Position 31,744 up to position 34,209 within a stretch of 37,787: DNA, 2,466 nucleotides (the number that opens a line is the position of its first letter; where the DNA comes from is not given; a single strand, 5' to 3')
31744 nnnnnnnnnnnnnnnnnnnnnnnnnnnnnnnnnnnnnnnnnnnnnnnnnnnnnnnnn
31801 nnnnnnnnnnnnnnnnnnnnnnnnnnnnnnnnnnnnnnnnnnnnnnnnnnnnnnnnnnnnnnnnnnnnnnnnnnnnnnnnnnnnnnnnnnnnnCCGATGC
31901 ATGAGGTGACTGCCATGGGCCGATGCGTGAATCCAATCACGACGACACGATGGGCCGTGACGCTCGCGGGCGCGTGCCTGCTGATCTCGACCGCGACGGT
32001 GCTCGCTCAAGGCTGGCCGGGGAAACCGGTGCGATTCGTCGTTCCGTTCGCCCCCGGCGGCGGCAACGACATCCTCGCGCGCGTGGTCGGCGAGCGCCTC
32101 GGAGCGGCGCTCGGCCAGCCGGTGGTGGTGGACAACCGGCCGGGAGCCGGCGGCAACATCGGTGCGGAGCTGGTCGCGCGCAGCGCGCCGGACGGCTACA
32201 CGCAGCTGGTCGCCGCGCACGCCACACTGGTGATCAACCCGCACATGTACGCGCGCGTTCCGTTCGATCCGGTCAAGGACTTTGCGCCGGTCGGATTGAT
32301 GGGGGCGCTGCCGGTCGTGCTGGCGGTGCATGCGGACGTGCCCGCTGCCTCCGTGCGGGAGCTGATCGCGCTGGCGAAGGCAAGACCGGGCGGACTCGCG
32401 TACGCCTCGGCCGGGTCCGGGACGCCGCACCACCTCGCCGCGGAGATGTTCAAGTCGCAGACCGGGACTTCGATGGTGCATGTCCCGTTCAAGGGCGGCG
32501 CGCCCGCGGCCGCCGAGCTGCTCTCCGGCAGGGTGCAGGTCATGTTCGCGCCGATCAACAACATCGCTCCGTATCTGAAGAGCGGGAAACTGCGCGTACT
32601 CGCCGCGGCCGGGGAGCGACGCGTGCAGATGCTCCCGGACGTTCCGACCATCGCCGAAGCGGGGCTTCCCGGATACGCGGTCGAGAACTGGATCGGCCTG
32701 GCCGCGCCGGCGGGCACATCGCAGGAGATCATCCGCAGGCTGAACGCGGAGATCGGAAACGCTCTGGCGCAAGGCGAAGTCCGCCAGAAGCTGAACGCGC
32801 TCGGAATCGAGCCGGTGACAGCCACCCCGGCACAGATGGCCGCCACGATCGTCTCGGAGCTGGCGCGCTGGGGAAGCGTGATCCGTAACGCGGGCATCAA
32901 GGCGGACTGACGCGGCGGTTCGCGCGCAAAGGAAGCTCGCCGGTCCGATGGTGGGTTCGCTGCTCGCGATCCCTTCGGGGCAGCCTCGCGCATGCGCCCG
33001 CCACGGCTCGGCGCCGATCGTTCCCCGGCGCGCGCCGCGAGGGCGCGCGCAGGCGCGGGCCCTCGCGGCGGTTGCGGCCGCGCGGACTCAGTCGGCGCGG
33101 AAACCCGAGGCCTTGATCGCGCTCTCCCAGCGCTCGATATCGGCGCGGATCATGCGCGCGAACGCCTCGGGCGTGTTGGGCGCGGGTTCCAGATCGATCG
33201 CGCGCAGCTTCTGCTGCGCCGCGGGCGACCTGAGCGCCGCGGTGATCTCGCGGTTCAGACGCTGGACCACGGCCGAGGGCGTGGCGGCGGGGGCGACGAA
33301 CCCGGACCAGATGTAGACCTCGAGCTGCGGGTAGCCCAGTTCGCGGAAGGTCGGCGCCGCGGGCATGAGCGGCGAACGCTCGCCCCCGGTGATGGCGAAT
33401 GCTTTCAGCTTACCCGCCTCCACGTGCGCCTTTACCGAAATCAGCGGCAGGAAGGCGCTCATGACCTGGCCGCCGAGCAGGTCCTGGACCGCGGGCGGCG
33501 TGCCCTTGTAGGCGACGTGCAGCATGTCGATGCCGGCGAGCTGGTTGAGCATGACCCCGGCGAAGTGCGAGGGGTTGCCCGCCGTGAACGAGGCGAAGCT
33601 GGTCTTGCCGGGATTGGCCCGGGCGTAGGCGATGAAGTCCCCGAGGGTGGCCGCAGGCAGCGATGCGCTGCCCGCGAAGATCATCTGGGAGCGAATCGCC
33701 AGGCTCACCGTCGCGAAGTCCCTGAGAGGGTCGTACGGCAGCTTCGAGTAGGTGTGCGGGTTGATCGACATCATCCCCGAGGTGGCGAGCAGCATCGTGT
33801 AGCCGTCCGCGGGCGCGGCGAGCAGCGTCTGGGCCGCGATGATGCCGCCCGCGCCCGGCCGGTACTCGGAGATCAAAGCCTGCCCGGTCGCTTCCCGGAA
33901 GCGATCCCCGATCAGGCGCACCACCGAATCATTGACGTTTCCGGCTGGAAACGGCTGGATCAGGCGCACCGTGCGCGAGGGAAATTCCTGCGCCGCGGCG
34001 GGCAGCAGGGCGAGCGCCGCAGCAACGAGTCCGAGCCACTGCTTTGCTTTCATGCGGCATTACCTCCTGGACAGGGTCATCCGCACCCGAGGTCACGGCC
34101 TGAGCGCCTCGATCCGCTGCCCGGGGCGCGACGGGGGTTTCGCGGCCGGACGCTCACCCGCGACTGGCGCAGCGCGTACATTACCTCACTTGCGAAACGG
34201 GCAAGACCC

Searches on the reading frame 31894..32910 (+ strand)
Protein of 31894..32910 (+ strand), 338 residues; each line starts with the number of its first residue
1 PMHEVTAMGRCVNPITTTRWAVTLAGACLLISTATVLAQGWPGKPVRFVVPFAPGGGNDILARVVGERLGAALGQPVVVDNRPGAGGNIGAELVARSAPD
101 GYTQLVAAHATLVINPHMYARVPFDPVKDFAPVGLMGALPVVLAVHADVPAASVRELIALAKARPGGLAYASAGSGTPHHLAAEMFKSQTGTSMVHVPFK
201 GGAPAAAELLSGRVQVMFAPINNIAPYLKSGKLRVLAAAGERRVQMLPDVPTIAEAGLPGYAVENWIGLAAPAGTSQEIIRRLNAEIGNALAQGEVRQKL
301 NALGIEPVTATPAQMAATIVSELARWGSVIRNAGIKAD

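Call 43: search_protein_families(library=pfam, proteins=[window:31894-32910:+], max_evalue=0.00001)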
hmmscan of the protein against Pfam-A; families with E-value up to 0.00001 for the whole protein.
window:31894-32910:+ (338 aa): 1 family
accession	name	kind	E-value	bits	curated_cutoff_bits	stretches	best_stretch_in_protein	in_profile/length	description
PF03401.19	TctC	-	2.4e-79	267.1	27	1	62-334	2-273/274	Tripartite tricarboxylate transporter family receptor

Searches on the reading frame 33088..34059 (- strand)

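Call 43: search_protein_families(library=pfam, proteins=[window:33088-34059:-], max_evalue=0.00001)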
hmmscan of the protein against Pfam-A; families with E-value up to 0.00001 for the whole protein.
window:33088-34059:- (323 aa): 1 family
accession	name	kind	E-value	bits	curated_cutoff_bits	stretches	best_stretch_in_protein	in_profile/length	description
PF03401.19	TctC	-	2.3e-67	227.9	27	1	46-319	1-273/274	Tripartite tricarboxylate transporter family receptor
